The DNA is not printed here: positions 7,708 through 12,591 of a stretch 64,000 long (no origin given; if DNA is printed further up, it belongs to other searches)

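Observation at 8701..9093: PGRP / amidase_2-like domain with all three zinc ligands apparently substituted (predicted non-catalytic muropeptide binder)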

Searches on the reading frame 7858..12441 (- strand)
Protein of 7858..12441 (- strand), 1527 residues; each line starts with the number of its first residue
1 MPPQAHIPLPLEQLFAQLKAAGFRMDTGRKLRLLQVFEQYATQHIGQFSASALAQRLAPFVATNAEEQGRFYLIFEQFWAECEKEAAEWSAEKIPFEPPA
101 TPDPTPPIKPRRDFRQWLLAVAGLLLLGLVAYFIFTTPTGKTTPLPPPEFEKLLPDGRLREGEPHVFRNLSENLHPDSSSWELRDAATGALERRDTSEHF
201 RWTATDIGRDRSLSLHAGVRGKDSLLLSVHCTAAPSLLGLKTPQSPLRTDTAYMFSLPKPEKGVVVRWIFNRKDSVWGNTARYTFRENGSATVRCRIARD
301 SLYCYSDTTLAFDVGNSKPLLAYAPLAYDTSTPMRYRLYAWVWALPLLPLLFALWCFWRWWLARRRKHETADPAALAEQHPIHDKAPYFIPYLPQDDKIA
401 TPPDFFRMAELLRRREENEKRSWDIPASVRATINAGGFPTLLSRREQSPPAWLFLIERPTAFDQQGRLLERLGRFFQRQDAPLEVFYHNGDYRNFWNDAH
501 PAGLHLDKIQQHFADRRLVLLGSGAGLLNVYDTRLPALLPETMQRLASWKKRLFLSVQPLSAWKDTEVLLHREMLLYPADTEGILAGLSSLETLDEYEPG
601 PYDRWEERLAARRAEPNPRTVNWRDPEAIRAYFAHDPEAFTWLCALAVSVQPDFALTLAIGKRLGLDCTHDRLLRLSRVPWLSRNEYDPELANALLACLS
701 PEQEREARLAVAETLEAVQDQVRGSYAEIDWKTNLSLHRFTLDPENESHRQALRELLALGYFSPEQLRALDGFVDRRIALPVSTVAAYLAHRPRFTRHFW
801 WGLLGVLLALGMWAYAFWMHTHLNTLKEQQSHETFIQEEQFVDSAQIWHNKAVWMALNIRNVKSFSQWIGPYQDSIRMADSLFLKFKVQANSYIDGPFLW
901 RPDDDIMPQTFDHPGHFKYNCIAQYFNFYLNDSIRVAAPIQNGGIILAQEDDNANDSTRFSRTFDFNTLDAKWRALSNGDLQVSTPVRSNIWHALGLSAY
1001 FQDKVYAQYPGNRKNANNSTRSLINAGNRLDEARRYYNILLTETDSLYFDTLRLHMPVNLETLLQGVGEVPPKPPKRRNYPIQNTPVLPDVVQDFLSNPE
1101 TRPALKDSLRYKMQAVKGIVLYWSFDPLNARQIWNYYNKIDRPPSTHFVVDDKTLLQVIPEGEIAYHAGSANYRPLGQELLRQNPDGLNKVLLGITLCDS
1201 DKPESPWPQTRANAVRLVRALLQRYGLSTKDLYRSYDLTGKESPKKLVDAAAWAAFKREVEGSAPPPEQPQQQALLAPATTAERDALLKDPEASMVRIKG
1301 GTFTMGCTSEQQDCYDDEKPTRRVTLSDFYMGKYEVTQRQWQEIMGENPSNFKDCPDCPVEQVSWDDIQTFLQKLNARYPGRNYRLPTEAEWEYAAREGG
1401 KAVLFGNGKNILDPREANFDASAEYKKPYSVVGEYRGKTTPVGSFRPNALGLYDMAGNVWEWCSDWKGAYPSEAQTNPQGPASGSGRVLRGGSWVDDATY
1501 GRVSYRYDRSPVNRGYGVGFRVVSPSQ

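Call 5: search_protein_families(library=pfam, proteins=[window:7858-12441:-], max_evalue=1)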
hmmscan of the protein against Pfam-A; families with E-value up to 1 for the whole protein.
window:7858-12441:- (1527 aa): 4 families
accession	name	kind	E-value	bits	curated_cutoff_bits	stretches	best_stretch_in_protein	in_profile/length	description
PF03781.23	FGE-sulfatase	-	1.9e-54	185.5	23.3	1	1293-1523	3-254/255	Sulfatase-modifying factor enzyme 1-like domain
PF01510.30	Amidase_2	-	1.6e-11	45.1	26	1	1116-1244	5-129/131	N-acetylmuramoyl-L-alanine amidase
PF13567.11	DUF4131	-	0.031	14.4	31.6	0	780-829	13-61/165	Domain of unknown function (DUF4131)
PF08592.16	Anthrone_oxy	-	0.18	12.5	27.3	1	779-859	16-94/106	Anthrone oxygenase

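Call 6: search_protein_families(library=ncbifam, proteins=[window:7858-12441:-], max_evalue=1)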
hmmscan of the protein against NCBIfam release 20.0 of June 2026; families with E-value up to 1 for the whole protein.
window:7858-12441:- (1527 aa): 9 families
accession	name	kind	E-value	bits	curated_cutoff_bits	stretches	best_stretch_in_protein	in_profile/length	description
TIGR03525.2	GldK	equivalog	1.1e-31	110.5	350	2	1376-1524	248-405/408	T9SS ring complex lipoprotein PorK/GldK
NF051459.1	pyoverdine_PvdO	equivalog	3.5e-25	88.6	500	1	1290-1523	29-277/280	dihydropyoverdine dehydrogenase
TIGR03440.2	egtB_TIGR03440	equivalog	8.5e-22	77.8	360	2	1377-1522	288-412/413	ergothioneine biosynthesis protein EgtB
NF041186.1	SenA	equivalog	3.5e-17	62.9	420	2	1356-1523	269-381/382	selenoneine synthase SenA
TIGR02171.1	Fb_sc_TIGR02171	subfamily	5.5e-13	47.8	544.35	2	1370-1523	145-280/912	TIGR02171 family lipoprotein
TIGR03524.1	GldJ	equivalog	4.3e-12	45.5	458.2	2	1382-1465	262-363/559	gliding motility lipoprotein GldJ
TIGR04344.1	ovoA_Nterm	equivalog_domain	1.6e-08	33.8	400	1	1365-1508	302-430/444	5-histidylcysteine sulfoxide synthase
TIGR03530.1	GldJ_short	equivalog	1.7e-08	33.8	382.9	3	1293-1345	64-115/396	gliding motility lipoprotein GldJ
TIGR04373.1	egtB_X_signatur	signature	0.75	10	71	1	1481-1523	7-49/50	EgtB-related enzyme signature domain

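Call 9: search_protein_families(library=padloc, proteins=[window:7858-12441:-], max_evalue=0.01)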
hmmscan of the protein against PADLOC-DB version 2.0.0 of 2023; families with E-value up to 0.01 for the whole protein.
window:7858-12441:- (1527 aa): 0 families

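Call 11: find_homologous_proteins(query=window:8572-12441:-, max_evalue=0.001)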
Query window:8572-12441:- (1290 aa): 18 proteins with E <= 0.001 among 8000 candidates.
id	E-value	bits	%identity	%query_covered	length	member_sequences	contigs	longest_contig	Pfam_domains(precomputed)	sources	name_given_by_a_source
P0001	0.0e+0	2932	97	100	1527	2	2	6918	PF01510.31,PF03781.23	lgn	-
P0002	1.6e-272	926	45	85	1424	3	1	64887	PF03781.23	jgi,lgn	jgi:formylglycine-generating enzyme required for sulfatase activity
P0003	4.7e-244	831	42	87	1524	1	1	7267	PF03781.23,PF01520.24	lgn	-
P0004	1.2e-239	817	43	84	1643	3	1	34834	PF03781.23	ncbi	-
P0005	7.1e-236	804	44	73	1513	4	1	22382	PF03781.23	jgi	-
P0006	7.4e-230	784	42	82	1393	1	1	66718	PF03781.23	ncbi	-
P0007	3.8e-228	779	42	82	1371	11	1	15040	PF03781.23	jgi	-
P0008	5.7e-222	758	49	60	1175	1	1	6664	PF14559.13,PF13431.13,PF13414.13,PF13371.13,PF00515.35,PF13424.13,PF13432.13,PF13428.13,PF13181.13,PF07719.24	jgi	-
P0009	4.3e-186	639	36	86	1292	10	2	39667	-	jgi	-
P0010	5.6e-186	639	36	86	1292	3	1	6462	-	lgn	-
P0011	4.0e-170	586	35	86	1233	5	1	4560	-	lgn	-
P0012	1.7e-163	564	35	81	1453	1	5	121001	PF03781.23,PF13620.13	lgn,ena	-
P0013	5.2e-163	563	35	81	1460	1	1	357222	PF13715.13,PF03781.23,PF13620.13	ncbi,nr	ncbi:MAG: SUMF1/EgtB/PvdO family nonheme iron enzyme [Lewinellaceae bacterium]|nr:SUMF1/EgtB/PvdO fa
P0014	2.2e-159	551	35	82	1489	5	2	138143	PF03781.23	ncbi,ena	-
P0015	7.5e-150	519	36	59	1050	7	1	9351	PF07699.20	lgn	-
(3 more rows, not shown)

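Call 20: search_protein_families(library=pfam, proteins=[P0003], max_evalue=0.001)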
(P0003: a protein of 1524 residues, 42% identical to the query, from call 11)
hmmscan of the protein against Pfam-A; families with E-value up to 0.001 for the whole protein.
P0003 (1524 aa): 2 families
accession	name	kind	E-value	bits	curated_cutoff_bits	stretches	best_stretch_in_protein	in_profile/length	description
PF03781.23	FGE-sulfatase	-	5.8e-53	180.6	23.3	1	1288-1523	3-254/255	Sulfatase-modifying factor enzyme 1-like domain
PF01520.23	Amidase_3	-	1.6e-24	87.3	27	1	1054-1242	2-173/174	N-acetylmuramoyl-L-alanine amidase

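Call 21: find_encoding_contigs(protein=P0001, flank=10000, max_places=3)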
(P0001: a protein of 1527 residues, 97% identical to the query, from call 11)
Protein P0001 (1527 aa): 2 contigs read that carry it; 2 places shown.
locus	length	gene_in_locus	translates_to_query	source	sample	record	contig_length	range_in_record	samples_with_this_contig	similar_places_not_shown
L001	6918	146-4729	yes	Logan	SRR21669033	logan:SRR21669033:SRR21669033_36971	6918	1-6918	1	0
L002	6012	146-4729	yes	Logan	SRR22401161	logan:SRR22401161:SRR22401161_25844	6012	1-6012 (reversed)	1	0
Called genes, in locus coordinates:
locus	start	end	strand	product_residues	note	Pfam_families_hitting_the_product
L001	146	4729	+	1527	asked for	PF01510:Amidase_2, PF03781:FGE-sulfatase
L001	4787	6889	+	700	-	PF11974:bMG3 (faint), PF13620:CarboxypepD_reg, PF13715:CarbopepD_reg_2, PF17802:SpaA (weak), PF00092:VWA (weak), PF18962:Por_Secre_tail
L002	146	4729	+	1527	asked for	PF01510:Amidase_2, PF03781:FGE-sulfatase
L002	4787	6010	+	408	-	?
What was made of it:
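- There are no frameshifts or stops in three independent assemblies (call 21).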
